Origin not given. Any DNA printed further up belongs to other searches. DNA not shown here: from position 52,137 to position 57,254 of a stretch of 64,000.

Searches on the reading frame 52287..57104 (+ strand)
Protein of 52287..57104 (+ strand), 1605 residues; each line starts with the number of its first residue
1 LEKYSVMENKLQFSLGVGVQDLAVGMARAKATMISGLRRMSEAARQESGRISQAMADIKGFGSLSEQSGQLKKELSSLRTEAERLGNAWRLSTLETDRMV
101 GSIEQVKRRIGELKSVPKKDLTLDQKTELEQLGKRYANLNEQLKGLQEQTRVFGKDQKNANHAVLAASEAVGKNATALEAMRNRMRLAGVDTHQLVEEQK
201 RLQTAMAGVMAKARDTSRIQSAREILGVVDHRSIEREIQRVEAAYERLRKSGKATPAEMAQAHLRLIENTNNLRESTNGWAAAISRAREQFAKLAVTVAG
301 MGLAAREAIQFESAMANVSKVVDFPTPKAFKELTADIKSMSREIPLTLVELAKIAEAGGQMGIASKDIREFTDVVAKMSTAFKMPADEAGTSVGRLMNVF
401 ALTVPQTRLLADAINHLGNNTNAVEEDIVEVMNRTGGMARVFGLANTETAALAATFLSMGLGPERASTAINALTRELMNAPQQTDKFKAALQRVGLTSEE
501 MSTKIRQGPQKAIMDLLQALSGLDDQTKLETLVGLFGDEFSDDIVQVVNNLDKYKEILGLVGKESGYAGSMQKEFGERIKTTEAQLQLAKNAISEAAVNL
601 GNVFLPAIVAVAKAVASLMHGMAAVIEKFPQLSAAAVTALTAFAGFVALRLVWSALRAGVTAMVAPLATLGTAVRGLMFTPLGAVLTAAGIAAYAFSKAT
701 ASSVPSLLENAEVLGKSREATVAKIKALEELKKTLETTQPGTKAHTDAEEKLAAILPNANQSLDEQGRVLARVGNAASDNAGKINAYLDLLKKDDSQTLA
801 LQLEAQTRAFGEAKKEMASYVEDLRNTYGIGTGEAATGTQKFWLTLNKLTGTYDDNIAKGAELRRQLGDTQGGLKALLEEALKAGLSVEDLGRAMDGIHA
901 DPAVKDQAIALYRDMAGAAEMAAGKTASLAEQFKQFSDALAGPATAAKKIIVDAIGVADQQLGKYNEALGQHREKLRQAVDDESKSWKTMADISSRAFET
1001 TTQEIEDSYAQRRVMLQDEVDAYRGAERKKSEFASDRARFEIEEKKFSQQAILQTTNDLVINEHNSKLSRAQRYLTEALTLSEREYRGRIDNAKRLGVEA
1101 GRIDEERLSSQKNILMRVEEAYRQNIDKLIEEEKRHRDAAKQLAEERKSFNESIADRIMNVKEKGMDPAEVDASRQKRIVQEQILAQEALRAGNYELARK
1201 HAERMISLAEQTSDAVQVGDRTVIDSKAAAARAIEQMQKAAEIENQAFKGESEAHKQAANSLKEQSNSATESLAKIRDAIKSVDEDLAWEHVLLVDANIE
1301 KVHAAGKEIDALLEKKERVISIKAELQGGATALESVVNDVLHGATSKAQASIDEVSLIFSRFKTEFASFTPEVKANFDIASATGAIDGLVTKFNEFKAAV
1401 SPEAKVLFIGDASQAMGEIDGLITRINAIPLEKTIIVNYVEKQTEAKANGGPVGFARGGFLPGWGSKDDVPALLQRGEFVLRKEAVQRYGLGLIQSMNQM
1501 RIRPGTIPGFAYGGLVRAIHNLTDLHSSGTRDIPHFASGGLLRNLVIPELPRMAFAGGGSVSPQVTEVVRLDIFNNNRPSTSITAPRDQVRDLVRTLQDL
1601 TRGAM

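Call 37: search_protein_families(library=phrogs, proteins=[window:52287-57104:+], max_evalue=0.00001)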
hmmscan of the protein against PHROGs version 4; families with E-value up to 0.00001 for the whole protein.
window:52287-57104:+ (1605 aa): 21 families
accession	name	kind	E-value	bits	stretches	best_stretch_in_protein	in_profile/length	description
phrog_28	-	tail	2.8e-88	298.8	1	224-695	191-672/1228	tail length tape measure protein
phrog_13339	-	tail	1.5e-45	156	1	237-793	16-577/2156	tail length tape measure protein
phrog_14441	-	tail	3.7e-40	139.2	1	241-471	17-240/241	tail length tape measure protein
phrog_35707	-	tail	4.4e-38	132.4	1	231-619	20-397/755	tail length tape measure protein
phrog_30543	-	tail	3.6e-36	125.4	1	293-704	48-454/1167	tail length tape measure protein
phrog_1272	-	tail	2.4e-34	119.4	1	48-691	41-664/1606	tail length tape measure protein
phrog_1293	-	tail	5.3e-28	98.4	1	95-678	16-556/1424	tail length tape measure protein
phrog_1533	-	tail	2.9e-26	92.4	1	67-1274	45-936/1688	tail length tape measure protein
phrog_4704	-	tail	3.4e-23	83.1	1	124-647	49-556/625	tail length tape measure protein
phrog_167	-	tail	1.7e-22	80.1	1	73-650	53-588/1555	tail length tape measure protein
phrog_17594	-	tail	4.7e-22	78.4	1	291-695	165-570/1582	tail length tape measure protein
phrog_991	-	tail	2.4e-20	72.8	1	128-695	86-662/1966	tail length tape measure protein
phrog_794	-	tail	4e-19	69.8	1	147-902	42-691/763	tail length tape measure protein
phrog_17321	-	unknown function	7.3e-19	67.7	1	297-475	78-263/1484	-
phrog_17727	-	tail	2.8e-18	67.1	1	469-644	19-192/443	tail length tape measure protein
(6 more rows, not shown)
